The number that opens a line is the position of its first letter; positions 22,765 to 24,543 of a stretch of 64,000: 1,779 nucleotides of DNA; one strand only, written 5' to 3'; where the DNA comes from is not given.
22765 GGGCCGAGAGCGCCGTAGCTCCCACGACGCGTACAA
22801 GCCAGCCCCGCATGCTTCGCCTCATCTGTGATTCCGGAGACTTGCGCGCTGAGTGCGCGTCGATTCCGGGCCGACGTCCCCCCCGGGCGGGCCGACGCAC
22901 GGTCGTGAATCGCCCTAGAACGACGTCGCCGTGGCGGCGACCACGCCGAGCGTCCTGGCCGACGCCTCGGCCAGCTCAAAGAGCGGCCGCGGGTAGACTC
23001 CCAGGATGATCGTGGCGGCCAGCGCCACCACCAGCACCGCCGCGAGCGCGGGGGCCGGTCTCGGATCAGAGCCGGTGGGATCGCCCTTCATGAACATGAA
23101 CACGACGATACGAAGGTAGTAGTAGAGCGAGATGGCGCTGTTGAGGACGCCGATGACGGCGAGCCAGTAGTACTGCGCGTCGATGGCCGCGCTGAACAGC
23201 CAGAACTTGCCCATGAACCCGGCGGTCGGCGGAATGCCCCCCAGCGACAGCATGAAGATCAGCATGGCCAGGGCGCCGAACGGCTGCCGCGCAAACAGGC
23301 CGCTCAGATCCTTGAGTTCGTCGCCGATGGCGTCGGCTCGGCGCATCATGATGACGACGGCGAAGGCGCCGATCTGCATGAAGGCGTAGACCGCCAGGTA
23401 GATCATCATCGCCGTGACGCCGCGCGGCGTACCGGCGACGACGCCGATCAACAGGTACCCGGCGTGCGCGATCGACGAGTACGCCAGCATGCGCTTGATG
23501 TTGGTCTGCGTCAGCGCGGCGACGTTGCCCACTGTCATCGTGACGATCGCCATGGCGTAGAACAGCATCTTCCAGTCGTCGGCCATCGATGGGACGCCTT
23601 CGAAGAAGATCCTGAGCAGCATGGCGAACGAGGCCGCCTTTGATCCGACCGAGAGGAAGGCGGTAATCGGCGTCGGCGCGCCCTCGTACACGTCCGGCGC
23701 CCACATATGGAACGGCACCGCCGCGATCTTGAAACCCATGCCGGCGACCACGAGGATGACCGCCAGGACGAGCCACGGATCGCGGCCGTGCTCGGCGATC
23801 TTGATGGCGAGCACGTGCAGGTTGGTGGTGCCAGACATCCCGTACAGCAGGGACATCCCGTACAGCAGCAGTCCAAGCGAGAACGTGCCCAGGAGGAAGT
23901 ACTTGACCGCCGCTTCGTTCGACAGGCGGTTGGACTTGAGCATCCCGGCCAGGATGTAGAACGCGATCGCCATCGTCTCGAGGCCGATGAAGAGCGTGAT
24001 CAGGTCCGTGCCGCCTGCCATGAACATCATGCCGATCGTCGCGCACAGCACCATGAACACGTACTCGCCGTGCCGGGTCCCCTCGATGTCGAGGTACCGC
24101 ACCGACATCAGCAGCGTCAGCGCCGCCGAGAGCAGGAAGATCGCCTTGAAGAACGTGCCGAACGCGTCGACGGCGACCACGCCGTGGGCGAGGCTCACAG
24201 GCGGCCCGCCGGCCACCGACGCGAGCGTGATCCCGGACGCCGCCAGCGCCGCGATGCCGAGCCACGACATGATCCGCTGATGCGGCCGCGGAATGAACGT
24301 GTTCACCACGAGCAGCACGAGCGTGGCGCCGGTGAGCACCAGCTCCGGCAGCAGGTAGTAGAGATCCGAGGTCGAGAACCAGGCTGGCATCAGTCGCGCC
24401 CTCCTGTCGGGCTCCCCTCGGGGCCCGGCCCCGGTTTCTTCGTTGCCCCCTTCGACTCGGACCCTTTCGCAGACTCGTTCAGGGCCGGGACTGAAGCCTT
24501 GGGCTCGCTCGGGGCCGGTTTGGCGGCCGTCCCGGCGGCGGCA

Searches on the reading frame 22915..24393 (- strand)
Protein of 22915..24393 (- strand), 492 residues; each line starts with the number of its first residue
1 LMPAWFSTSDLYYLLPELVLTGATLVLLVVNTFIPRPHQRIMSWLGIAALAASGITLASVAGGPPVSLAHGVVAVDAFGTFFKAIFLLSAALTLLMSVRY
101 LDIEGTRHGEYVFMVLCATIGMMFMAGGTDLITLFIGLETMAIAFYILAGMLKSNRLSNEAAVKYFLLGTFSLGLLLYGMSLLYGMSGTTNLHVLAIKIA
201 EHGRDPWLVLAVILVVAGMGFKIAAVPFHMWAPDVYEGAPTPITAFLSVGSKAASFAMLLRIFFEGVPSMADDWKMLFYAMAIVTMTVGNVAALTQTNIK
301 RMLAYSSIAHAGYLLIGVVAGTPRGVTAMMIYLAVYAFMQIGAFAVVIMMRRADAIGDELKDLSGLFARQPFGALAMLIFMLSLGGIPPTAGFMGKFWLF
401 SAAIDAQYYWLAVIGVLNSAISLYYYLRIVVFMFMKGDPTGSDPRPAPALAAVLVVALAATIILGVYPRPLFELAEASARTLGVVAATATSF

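Call 72: search_protein_families(library=pfam, proteins=[window:22915-24393:-], max_evalue=0.00001)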
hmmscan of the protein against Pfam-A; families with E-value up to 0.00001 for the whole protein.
window:22915-24393:- (492 aa): 1 family
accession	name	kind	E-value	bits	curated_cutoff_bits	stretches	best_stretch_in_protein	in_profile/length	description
PF00361.26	Proton_antipo_M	-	1.5e-77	261.2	21.5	1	129-422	2-294/294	NADH:quinone oxidoreductase/Mrp antiporter, TM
